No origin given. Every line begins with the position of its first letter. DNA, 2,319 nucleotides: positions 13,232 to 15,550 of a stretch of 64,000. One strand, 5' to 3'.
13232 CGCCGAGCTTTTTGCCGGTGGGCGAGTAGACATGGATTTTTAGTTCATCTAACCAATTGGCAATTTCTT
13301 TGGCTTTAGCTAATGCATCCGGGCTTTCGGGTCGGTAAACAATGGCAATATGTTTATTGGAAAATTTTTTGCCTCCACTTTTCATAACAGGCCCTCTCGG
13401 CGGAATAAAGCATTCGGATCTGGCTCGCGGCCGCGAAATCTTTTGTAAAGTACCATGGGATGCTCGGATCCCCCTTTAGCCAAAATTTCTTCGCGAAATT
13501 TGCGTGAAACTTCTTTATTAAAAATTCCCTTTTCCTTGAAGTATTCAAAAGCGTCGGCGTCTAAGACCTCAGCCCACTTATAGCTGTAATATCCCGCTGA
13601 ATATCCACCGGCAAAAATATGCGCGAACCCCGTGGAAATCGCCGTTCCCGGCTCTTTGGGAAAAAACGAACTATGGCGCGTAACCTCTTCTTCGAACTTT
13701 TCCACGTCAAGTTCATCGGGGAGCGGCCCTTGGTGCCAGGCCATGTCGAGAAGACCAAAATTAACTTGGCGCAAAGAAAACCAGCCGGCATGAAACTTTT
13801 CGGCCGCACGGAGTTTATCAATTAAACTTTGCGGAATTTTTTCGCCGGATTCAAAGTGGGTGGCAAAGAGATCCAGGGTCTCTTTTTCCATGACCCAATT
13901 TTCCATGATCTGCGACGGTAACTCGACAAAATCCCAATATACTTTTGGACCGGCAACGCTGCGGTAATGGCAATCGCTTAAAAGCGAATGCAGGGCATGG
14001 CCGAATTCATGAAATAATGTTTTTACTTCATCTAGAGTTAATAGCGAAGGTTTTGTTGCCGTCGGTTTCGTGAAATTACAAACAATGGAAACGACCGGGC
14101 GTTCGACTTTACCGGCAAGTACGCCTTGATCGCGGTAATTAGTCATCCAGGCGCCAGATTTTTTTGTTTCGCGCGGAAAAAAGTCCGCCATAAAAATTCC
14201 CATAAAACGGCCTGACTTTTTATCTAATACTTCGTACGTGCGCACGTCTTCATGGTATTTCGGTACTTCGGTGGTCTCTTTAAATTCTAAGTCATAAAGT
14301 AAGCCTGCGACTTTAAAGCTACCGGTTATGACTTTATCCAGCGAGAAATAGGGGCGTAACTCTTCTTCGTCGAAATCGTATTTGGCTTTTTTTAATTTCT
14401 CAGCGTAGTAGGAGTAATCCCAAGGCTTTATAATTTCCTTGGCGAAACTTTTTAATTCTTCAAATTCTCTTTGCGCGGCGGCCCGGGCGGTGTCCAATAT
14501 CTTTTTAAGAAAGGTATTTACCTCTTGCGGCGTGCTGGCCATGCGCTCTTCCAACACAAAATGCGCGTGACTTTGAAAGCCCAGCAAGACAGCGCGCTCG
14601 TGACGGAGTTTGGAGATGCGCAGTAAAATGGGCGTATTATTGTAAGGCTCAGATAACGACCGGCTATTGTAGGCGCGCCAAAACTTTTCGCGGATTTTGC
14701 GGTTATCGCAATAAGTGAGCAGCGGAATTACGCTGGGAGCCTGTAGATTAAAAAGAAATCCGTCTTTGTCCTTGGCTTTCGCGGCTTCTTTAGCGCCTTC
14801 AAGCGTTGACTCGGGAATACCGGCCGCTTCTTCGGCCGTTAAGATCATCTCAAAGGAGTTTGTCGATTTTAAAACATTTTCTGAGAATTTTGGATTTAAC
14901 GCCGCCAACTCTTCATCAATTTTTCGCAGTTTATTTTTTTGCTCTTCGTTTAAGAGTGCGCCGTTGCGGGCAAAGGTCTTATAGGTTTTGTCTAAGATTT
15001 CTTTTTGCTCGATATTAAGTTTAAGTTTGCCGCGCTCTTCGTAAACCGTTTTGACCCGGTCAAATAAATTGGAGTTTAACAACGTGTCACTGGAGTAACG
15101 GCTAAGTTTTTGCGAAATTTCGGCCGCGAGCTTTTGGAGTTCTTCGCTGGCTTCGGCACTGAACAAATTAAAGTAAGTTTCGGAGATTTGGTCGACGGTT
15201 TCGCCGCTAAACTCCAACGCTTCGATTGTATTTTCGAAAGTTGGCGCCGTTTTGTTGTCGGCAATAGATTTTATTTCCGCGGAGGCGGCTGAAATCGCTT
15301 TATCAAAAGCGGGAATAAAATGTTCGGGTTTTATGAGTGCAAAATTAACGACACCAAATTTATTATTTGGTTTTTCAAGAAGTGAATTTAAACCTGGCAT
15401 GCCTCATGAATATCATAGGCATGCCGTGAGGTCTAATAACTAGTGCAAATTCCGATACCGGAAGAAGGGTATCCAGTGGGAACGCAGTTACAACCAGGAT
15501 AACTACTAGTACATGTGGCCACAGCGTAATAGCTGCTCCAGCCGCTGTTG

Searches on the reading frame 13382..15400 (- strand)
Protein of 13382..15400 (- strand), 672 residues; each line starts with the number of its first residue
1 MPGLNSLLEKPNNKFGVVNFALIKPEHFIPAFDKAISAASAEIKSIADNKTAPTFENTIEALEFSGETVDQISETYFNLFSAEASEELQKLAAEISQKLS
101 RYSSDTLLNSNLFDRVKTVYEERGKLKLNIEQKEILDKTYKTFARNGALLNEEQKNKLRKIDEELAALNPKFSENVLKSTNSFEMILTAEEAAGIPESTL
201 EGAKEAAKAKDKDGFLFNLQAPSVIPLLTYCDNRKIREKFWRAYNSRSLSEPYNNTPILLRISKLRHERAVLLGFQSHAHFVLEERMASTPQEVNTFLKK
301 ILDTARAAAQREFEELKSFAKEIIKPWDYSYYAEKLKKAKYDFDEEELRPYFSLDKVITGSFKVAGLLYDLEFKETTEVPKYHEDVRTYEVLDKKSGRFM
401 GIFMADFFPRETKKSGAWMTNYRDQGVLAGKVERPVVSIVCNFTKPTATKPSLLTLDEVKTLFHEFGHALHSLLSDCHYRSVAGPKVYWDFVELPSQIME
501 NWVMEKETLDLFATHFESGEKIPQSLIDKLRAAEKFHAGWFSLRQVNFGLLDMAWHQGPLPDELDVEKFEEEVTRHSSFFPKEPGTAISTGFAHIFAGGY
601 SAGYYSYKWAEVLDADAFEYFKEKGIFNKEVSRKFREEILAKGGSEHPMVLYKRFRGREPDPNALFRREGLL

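Call 62: search_protein_families(library=pfam, proteins=[window:13382-15400:-], max_evalue=0.001)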
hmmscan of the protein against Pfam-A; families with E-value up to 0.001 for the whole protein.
window:13382-15400:- (672 aa): 1 family
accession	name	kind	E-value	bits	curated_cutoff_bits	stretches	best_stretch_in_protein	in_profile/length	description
PF01432.26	Peptidase_M3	-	1.2e-141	473.6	27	1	227-667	1-453/457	Peptidase family M3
